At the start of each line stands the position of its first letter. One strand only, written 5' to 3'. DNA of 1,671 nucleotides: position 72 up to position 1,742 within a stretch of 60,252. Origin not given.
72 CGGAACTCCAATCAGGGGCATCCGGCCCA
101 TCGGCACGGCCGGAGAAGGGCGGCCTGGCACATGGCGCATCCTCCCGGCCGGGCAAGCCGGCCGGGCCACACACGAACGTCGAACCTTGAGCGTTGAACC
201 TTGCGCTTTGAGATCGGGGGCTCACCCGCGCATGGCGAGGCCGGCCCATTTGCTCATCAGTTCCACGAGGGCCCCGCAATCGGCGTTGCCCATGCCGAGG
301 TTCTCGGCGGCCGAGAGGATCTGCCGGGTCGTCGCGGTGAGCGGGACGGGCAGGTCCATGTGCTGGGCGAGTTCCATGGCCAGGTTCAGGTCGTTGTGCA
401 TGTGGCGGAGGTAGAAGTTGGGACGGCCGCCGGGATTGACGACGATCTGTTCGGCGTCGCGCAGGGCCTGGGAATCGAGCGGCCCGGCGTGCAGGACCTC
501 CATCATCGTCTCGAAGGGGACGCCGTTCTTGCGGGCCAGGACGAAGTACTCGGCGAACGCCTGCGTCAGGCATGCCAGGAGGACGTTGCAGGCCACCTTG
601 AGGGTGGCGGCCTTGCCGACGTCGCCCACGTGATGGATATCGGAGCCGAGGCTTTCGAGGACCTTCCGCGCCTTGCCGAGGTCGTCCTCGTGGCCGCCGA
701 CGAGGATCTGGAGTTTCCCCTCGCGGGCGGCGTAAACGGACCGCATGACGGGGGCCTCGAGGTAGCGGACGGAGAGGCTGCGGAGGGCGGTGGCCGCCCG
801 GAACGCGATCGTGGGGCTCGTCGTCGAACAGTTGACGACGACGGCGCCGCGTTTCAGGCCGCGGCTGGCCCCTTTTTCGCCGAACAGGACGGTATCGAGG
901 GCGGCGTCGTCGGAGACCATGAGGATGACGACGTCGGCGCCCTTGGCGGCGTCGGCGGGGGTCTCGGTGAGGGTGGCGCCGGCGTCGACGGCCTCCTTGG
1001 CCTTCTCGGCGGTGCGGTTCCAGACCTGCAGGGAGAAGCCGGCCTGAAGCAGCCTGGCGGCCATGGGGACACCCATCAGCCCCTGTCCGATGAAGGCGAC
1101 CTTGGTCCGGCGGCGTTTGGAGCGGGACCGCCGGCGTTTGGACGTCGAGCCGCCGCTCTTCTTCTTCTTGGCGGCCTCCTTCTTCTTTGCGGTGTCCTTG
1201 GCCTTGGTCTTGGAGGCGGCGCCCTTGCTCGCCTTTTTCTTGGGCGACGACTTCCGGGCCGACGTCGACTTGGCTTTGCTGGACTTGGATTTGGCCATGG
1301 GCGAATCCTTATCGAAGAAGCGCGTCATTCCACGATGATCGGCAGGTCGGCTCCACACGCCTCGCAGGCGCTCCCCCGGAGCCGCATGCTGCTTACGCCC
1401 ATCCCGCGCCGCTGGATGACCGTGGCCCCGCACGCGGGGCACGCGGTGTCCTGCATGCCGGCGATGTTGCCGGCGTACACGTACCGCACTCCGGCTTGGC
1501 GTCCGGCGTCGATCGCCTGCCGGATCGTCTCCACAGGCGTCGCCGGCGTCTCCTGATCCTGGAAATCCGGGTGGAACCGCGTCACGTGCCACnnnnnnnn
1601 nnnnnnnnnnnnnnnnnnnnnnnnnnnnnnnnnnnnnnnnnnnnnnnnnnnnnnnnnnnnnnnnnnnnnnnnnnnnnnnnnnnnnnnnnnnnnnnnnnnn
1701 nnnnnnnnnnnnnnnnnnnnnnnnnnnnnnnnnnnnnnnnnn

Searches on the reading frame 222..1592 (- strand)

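Call 82: search_protein_families(library=pfam, proteins=[window:222-1592:-], max_evalue=0.0001)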
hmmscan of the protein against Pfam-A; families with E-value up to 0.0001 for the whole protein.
window:222-1592:- (456 aa): 4 families
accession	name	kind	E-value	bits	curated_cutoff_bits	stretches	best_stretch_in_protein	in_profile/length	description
PF03446.21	NAD_binding_2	-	4.1e-43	147.6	21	1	164-323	1-161/161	NAD binding domain of 6-phosphogluconate dehydrogenase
PF14833.11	NAD_binding_11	-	2.7e-24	86.2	30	1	326-445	1-121/122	NAD-binding of NADP-dependent 3-hydroxyisobutyrate dehydrogenase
PF03807.23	F420_oxidored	-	6.7e-08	33.5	21.6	1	164-231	1-72/94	NADP oxidoreductase coenzyme F420-dependent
PF02826.25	2-Hacid_dh_C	-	1.9e-07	31.1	25.1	1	139-256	13-127/178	D-isomer specific 2-hydroxyacid dehydrogenase, NAD binding domain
